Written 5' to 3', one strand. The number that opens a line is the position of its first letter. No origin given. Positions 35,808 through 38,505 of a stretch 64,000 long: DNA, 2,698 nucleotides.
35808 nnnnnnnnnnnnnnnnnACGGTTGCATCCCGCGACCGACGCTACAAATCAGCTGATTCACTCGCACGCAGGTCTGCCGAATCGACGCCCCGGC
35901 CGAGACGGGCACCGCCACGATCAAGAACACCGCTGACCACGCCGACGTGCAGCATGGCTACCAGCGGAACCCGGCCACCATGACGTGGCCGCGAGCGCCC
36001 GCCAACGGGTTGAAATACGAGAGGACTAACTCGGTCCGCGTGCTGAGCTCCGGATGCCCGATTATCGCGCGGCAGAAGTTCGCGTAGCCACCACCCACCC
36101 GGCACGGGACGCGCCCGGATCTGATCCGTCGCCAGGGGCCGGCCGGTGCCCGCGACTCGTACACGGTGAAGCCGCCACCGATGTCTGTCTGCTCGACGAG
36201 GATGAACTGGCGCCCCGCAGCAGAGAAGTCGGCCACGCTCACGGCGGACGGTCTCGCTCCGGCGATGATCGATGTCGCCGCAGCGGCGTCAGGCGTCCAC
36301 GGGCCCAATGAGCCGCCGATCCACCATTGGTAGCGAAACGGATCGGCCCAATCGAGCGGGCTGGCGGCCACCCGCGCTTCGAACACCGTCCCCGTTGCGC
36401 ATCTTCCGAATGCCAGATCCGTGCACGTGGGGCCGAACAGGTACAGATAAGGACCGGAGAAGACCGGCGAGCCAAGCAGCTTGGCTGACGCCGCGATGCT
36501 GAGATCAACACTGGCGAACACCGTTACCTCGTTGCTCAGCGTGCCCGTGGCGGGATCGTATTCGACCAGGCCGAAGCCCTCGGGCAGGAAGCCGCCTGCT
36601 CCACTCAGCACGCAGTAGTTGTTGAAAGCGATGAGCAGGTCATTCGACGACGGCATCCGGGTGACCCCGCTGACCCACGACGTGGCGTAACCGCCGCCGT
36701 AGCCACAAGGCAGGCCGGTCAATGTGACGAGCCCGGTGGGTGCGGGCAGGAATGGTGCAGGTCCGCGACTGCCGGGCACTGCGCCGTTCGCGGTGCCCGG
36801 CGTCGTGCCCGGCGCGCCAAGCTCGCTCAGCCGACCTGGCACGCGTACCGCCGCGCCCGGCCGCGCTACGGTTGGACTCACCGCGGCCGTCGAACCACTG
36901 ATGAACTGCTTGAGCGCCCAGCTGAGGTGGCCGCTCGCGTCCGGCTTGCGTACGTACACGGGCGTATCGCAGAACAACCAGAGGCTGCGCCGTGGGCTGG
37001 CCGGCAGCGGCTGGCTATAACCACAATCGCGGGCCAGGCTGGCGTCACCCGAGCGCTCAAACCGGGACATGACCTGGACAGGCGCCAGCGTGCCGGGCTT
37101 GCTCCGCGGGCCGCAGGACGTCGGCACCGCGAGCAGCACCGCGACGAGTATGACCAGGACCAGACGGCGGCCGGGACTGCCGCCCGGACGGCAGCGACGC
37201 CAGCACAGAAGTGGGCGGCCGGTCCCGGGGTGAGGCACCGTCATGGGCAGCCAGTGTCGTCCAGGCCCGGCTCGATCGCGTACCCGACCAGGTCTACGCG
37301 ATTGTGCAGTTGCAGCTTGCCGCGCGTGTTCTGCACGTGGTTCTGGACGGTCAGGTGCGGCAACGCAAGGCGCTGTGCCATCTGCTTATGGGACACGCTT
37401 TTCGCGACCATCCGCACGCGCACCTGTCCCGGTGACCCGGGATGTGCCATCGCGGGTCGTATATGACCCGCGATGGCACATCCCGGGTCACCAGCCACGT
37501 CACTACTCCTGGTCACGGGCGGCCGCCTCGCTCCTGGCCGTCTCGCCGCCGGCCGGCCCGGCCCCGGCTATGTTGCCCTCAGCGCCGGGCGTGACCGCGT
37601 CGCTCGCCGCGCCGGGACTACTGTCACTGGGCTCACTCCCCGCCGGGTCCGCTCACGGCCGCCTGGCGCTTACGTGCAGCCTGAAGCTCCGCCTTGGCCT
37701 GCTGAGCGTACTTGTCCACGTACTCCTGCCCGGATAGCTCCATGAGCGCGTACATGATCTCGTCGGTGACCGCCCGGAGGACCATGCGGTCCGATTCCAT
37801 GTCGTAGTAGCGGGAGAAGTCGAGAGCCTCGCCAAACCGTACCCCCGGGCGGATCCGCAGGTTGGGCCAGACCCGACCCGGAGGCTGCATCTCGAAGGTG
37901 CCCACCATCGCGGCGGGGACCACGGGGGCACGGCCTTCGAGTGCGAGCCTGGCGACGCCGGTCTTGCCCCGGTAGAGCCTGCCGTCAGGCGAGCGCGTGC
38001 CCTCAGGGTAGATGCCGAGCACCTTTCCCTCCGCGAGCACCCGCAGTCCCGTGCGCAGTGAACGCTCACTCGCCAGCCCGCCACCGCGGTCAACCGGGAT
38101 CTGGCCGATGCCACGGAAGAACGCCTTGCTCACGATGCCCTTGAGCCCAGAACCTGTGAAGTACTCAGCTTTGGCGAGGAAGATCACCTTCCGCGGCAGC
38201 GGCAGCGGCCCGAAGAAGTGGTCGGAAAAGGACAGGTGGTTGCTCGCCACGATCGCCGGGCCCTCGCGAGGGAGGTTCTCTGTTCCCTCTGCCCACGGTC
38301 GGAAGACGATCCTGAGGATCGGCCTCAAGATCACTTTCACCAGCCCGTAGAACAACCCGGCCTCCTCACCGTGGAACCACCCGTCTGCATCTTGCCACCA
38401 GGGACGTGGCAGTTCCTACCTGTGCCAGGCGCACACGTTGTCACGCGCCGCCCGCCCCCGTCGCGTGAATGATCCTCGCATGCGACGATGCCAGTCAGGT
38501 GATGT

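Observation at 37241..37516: Perfect 28-bp-arm palindrome burying the start codon of a stand-alone GerE/LuxR HTH gene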

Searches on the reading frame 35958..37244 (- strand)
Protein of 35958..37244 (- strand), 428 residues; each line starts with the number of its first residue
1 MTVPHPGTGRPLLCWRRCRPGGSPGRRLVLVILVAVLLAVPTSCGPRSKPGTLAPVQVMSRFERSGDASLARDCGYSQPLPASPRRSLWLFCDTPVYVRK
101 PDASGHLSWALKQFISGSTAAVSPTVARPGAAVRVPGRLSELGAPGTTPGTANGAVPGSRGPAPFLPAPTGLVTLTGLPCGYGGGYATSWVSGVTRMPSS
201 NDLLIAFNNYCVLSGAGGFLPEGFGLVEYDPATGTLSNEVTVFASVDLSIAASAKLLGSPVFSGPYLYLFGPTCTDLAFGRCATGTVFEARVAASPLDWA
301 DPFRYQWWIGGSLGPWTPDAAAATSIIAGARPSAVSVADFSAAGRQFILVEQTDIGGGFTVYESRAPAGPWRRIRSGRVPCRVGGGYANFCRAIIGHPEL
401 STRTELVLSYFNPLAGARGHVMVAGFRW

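Call 7: search_protein_families(library=pfam, proteins=[window:35958-37244:-], max_evalue=0.01)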
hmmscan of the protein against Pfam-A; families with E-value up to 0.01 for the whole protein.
window:35958-37244:- (428 aa): 1 family
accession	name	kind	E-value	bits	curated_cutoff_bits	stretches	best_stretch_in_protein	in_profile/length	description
PF13810.12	DUF4185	-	4.7e-05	23.2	39.5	1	261-390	168-283/309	Domain of unknown function (DUF4185)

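Call 8: search_protein_families(library=ncbifam, proteins=[window:35958-37244:-], max_evalue=0.01)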
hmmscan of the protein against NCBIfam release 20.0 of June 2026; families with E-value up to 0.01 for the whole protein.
window:35958-37244:- (428 aa): 0 families

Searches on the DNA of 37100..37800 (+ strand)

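Call 36: search_rna_families(source=window, start=37100, end=37800, threshold=evalue, max_evalue=10)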
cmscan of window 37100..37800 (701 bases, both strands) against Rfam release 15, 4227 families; matches with E-value up to 10: 10.
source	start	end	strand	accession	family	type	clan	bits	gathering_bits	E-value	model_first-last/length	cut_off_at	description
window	37432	37491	-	RF03646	MIR9776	Gene; miRNA;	-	36.4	100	0.0002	1-84/84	no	MIR9776 microRNA precursor family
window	37427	37496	-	RF00866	mir-BART3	Gene; miRNA;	CL00097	30.6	70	0.0018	1-77/77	no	mir-BART3 microRNA precursor family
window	37431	37492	-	RF03414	mir-670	Gene; miRNA;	-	23.9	95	0.059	1-90/90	no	mir-670 microRNA precursor family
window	37434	37489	-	RF03214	mir-769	Gene; miRNA;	-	22.8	57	0.061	1-81/81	no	mir-769 microRNA precursor family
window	37425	37499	+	RF03553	mir-190_2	Gene; miRNA;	-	22.5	129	0.029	1-123/123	no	mir-190_2 microRNA precursor family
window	37435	37488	-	RF04296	mir-485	Gene; miRNA;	CL00149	22.3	70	0.037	1-73/73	no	mir-485 microRNA precursor family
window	37434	37490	+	RF03776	mir-2068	Gene; miRNA;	-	21.8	99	0.043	1-68/68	no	mir-2068 microRNA precursor family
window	37270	37371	+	RF02930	aspS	Cis-reg;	-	15.3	42.5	9.2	1-79/79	no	aspS RNA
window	37673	37737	-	RF00448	IRES_EBNA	Cis-reg; IRES;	-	12.5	100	0.97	62-124/217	no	Epstein-Barr virus nuclear antigen (EBNA) IRES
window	37445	37506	-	RF01670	P17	Gene; sRNA;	-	12.5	45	1.1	1-282/282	no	Pseudomonas sRNA P17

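Call 41: search_dna_similar(query=window:37425-37498:+, collection=plasmids, mode=distant, max_evalue=0.01, max_rows=30)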
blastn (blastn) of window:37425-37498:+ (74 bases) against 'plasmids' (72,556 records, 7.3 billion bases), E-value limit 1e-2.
No match.

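Call 42: search_dna_similar(query=window:37425-37498:+, collection=phages, mode=distant, max_evalue=0.01, max_rows=30)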
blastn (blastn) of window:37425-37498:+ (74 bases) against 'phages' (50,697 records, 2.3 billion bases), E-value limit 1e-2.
No match.

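Call 84: build_rna_model(alignment_id=A5, structure=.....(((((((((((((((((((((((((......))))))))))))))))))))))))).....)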
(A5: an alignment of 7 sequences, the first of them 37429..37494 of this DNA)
Model R1 built from alignment A5 (7 sequences, 66 columns); structure: as given.
model positions 66; base pairs 25; branch points 0; effective number of sequences 3.58; information 0.85 bits per position. Calibrated on 0.2 Mb of random sequence (short: E-values are rough).
structure used (alignment columns):
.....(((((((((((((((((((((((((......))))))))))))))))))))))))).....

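Call 85: search_with_rna_model(model_id=R1, source=window, filters=off, max_evalue=10, show_alignments=6)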
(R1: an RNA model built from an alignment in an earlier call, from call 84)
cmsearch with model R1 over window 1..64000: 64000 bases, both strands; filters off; matches with E-value up to 10: 109.
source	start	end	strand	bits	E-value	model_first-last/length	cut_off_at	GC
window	37429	37494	+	89.9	9.5e-26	1-66/66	no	0.67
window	37429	37494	-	89.2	1.6e-25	1-66/66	no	0.67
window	48721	48786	+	75.6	3e-21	1-66/66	no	0.59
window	7865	7930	+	71.7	5.3e-20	1-66/66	no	0.59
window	48721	48786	-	49.2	6.4e-13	1-66/66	no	0.59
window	7865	7930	-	41.4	1.8e-10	1-66/66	no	0.59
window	16773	16810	-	15.4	0.029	1-66/66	no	0.74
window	63641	63673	+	15.2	0.034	1-66/66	no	0.55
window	46140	46195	-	13.9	0.085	1-66/66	no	0.7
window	57073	57123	-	13.6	0.11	1-66/66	no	0.73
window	24531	24610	+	13.3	0.13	1-66/66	no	0.69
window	7589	7634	-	13.1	0.15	1-66/66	no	0.83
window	7399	7427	-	13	0.16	1-66/66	no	0.83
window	60536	60590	+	13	0.16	1-66/66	no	0.56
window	7589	7634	+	12.9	0.18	1-66/66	no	0.83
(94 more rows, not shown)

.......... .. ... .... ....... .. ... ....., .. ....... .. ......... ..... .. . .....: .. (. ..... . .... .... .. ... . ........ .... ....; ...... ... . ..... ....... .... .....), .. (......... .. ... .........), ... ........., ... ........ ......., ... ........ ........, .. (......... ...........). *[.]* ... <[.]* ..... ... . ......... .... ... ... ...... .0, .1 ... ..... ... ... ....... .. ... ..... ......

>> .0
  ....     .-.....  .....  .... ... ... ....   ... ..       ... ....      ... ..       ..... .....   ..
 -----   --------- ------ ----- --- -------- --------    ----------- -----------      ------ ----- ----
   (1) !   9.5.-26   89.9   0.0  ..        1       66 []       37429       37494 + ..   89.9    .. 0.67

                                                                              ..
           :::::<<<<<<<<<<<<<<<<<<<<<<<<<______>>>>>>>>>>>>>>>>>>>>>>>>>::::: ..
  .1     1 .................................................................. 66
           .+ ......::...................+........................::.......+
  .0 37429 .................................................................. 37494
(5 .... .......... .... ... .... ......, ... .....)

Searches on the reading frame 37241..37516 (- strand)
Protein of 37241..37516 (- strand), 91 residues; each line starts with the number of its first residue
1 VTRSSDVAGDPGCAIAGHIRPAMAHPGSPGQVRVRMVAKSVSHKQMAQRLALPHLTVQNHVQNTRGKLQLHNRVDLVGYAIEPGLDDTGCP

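Call 7: search_protein_families(library=pfam, proteins=[window:37241-37516:-], max_evalue=0.01)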
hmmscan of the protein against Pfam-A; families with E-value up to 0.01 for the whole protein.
window:37241-37516:- (91 aa): 1 family
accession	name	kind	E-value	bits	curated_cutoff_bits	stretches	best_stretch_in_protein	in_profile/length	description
PF00196.25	GerE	-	9.7e-08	32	23.5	1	35-80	12-57/57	Bacterial regulatory proteins, luxR family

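Call 8: search_protein_families(library=ncbifam, proteins=[window:37241-37516:-], max_evalue=0.01)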
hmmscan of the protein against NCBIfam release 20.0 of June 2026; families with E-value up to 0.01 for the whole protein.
window:37241-37516:- (91 aa): 9 families
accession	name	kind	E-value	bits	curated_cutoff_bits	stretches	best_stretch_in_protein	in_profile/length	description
NF052366.1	photon_PedR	equivalog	3e-08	33.7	120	1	34-84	11-61/74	photosynthetic electron transport-dependent transcriptional regulator PedR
NF052445.1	RespRegMctR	equivalog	2.3e-05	23.9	300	1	34-85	153-204/205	two-component system response regulator MctR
NF007403.0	PRK09935.1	equivalog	3.3e-05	23.6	271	1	34-80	158-204/210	fimbria biosynthesis transcriptional regulator FimZ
NF052532.1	TransRegPagRBaca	equivalog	0.00045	20.3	170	1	22-79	23-80/99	transcriptional repressor PagR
NF007935.0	PRK10651.1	equivalog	0.00081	18.6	250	1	34-77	164-207/216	two-component system response regulator NarL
TIGR03020.2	EpsA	equivalog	0.0015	18.2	170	1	37-78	202-243/247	XrtB/PEP-CTERM-associated transcriptional regulator EpsA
NF047785.1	respo_reg_MadR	equivalog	0.0033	16.8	300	1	34-82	157-205/209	MadR family response regulator transcription factor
NF041232.1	BagY_FevT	exception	0.0071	15.2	700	1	34-79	305-350/367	LuxR family transcriptional regulator BagY/FevT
NF011896.0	PRK15369.1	equivalog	0.008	15.8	242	1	34-82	158-206/211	two component system response regulator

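Call 10: find_homologous_proteins(query=window:37241-37516:-, max_evalue=0.001)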
Query window:37241-37516:- (91 aa): 5 proteins with E <= 0.001 among 6 candidates.
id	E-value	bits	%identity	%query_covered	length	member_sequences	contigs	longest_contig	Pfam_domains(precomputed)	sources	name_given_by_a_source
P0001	3.9e-35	138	96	76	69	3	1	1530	PF00196.26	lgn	-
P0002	1.1e-23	101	89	62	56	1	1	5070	PF00196.26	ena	-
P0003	2.7e-16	78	55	96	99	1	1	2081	PF13384.13,PF13936.13,PF00196.26,PF04545.23,PF08281.19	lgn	-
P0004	4.2e-16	77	72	59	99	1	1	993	PF13384.13,PF13936.13,PF00196.26,PF04545.23,PF08281.19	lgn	-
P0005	9.8e-16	76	72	59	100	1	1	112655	PF13384.13,PF13936.13,PF00196.26,PF04545.23,PF08281.19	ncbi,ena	-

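Call 12: find_encoding_contigs(protein=P0005, flank=4000, max_places=4)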
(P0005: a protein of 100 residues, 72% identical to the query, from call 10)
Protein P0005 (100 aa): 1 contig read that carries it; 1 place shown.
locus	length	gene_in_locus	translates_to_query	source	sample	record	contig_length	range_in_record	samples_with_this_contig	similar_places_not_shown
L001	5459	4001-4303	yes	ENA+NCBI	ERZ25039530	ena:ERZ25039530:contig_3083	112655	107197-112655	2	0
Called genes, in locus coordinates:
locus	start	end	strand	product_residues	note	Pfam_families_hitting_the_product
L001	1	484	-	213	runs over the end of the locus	-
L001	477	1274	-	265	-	-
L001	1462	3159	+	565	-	PF01553:Acyltransferase, PF19354:DUF5931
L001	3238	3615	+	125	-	PF02518:HATPase_c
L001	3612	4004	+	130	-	PF00072:Response_reg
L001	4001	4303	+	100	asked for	PF13936:HTH_38 (faint), PF00196:GerE, PF04545:Sigma70_r4 (weak), PF08281:Sigma70_r4_2, PF13384:HTH_23 (weak)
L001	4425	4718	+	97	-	PF00365:PFK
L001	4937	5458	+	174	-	?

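Call 13: find_encoding_contigs(protein=P0001, flank=4000, max_places=4)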
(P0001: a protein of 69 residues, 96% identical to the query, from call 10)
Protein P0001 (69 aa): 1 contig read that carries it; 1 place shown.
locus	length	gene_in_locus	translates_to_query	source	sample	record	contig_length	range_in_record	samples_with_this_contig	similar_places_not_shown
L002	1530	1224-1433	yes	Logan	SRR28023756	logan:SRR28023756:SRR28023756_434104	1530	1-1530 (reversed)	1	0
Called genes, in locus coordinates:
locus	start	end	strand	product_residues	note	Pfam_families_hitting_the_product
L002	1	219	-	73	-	?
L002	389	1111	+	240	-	PF01553:Acyltransferase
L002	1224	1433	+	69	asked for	PF00196:GerE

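Call 14: find_encoding_contigs(protein=P0002, flank=4000, max_places=4)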
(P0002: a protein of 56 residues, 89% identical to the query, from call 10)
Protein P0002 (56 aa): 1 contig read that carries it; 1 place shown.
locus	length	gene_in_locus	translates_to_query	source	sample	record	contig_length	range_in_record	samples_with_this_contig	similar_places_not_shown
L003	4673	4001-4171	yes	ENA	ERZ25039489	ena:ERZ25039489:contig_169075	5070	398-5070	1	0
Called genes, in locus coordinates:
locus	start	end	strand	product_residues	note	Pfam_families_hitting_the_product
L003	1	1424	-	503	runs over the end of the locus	-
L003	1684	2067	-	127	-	-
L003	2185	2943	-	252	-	PF00561:Abhydrolase_1, PF12146:Hydrolase_4, PF12697:Abhydrolase_6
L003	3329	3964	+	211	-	PF01553:Acyltransferase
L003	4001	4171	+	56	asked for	PF00196:GerE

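Call 72: predict_structure(alignment_id=A2)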
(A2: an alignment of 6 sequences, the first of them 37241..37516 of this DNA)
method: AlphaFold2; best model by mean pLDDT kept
length: 91 residues; sequences in the alignment: 6
mean_pLDDT: 55.2   pTM: 0.30
mean pLDDT of the five models: 55.2, 51.0, 50.3, 49.5, 44.2
residues with pLDDT >= 90: 0; 70-90: 9; 50-70: 47; < 50: 35
segments of 3 or more residues with pLDDT < 50: 1-4, 8-10, 12-18, 21-24, 26-28, 34-37, 83-88
pLDDT, mean of each block of 10 residues (from residue 1): 48 45 48 51 63 71 69 55 47 46
secondary structure, 60 per line:
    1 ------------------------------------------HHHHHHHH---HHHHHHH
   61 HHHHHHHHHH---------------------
elements in order: H43-50 H54-70

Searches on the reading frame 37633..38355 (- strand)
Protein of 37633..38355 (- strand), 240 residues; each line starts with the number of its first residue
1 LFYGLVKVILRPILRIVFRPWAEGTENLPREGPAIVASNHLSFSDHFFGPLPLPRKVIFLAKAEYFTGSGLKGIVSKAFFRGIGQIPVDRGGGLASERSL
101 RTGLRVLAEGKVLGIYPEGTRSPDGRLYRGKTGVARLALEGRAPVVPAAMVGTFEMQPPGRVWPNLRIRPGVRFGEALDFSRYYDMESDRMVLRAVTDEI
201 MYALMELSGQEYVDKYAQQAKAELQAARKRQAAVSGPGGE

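Call 7: search_protein_families(library=pfam, proteins=[window:37633-38355:-], max_evalue=0.01)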
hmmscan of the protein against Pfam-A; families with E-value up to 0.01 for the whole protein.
window:37633-38355:- (240 aa): 1 family
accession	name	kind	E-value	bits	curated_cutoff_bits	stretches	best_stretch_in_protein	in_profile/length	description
PF01553.26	Acyltransferase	-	6e-24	84.8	23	1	23-150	5-131/132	Acyltransferase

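Call 8: search_protein_families(library=ncbifam, proteins=[window:37633-38355:-], max_evalue=0.01)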
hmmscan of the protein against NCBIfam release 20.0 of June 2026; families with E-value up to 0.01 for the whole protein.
window:37633-38355:- (240 aa): 4 families
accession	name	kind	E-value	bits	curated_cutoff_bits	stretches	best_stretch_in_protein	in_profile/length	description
NF006386.0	PRK08633.1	equivalog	1.5e-18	66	1221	1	5-153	414-554/1147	acyl-[ACP]--phospholipid O-acyltransferase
TIGR00530.1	AGP_acyltrn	subfamily_domain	1.1e-17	64.1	102.95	1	24-150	8-129/130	1-acylglycerol-3-phosphate O-acyltransferase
NF005291.0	PRK06814.1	equivalog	2.6e-07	28.9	1349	1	6-153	427-566/1140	acyl-[ACP]--phospholipid O-acyltransferase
NF005959.0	PRK08043.1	equivalog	3.9e-05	22.1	886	1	8-162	4-148/719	bifunctional acyl-ACP--phospholipid O-acyltransferase/long-chain-fatty-acid--ACP ligase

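Call 9: find_encoding_contigs(protein=window:37633-38355:-, flank=3000, max_places=6)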
Protein window:37633-38355:- (240 aa): no gene with exactly this product is on record in the collection.
